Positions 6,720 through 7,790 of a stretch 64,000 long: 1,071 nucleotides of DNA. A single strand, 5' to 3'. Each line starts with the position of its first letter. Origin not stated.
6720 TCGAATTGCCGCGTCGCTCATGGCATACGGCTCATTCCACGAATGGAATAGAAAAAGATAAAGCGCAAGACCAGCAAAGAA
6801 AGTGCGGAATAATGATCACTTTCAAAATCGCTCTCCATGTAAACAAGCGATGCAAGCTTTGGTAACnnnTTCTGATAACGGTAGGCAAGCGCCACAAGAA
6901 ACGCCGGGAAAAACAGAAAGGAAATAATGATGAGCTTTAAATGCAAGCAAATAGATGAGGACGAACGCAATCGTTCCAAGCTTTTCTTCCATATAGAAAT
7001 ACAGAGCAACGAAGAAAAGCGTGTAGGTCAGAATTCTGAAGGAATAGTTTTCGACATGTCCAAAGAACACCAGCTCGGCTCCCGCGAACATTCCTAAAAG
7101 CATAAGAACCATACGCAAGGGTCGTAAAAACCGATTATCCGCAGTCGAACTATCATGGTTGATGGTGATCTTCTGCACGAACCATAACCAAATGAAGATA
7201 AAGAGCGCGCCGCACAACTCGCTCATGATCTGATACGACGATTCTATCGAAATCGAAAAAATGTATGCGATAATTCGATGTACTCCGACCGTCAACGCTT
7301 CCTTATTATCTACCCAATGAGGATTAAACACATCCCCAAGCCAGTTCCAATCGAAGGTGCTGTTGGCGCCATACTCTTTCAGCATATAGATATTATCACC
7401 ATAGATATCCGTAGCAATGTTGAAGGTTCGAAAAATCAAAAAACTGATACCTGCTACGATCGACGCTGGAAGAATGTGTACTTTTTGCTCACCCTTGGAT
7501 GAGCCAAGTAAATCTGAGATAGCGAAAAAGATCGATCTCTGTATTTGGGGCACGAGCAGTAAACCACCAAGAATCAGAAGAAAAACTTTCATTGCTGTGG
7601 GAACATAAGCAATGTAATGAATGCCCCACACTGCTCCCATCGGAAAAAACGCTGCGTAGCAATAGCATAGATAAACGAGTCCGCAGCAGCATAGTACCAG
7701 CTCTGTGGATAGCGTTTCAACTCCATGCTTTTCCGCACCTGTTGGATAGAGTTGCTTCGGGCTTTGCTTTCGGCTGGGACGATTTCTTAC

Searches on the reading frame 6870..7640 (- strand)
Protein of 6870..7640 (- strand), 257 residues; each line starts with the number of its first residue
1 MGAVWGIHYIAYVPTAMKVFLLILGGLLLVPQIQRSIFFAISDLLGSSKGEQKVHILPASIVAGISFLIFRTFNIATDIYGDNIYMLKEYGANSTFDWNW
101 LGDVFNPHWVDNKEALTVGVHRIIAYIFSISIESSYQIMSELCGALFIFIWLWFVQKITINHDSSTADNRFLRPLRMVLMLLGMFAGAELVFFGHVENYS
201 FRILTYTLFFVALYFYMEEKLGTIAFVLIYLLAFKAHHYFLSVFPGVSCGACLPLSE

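Call 41: find_encoding_contigs(protein=window:6870-7640:-, flank=10000, max_places=6)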
Protein window:6870-7640:- (257 aa): no gene with exactly this product is on record in the collection.
